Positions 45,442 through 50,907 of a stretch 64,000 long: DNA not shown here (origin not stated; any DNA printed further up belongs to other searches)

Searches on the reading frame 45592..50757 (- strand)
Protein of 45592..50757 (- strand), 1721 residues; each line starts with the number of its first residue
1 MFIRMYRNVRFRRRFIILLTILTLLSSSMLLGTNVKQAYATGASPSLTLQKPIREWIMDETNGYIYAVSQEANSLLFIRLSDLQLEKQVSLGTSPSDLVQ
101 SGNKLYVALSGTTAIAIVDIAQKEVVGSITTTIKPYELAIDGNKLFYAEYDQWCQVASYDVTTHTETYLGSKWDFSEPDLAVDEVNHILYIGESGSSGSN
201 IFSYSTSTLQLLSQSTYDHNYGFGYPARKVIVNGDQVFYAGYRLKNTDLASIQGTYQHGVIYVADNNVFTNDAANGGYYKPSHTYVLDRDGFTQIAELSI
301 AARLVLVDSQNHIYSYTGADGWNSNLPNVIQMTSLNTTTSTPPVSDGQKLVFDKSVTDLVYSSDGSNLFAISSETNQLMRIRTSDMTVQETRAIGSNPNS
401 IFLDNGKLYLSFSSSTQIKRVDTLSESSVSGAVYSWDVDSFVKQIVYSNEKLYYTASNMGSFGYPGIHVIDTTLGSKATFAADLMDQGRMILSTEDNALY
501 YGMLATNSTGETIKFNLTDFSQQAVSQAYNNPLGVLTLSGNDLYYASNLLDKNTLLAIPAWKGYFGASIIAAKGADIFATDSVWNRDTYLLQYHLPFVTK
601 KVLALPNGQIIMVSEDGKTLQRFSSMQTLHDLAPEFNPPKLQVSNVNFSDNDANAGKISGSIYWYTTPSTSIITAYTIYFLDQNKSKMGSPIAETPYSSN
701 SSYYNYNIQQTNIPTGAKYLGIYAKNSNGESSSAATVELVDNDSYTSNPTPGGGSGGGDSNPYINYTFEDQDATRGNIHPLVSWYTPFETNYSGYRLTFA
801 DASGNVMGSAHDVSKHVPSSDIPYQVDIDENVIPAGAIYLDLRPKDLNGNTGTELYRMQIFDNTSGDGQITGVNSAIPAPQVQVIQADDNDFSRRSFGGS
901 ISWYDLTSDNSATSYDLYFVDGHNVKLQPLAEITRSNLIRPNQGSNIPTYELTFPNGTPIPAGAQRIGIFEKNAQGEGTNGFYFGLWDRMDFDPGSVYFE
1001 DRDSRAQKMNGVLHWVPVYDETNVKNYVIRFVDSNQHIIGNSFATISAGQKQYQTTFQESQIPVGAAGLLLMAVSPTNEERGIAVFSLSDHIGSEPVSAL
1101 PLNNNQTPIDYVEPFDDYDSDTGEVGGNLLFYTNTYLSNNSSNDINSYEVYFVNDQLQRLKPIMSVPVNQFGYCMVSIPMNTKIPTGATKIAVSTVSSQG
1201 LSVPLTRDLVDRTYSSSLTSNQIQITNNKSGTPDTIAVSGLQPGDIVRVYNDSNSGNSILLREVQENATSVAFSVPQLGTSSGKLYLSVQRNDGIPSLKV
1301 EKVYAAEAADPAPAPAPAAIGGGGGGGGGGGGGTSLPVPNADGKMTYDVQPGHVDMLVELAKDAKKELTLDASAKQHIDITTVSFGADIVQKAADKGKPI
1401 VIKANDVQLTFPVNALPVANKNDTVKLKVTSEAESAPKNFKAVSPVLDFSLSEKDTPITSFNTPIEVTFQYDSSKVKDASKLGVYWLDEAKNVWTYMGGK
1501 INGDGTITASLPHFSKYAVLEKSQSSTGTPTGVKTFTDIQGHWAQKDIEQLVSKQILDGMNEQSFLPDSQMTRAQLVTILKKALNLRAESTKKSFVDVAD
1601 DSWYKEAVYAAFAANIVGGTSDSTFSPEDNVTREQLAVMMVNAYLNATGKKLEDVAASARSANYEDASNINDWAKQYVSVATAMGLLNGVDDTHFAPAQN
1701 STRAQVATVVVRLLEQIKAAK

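Call 48: search_protein_families(library=pfam, proteins=[window:45592-50757:-], max_evalue=0.00001)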
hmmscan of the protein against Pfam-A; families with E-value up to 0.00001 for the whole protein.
window:45592-50757:- (1721 aa): 1 family
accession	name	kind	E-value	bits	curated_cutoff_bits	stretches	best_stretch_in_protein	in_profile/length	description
PF00395.25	SLH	-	7.5e-30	103.1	20.8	2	1595-1637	2-44/44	S-layer homology domain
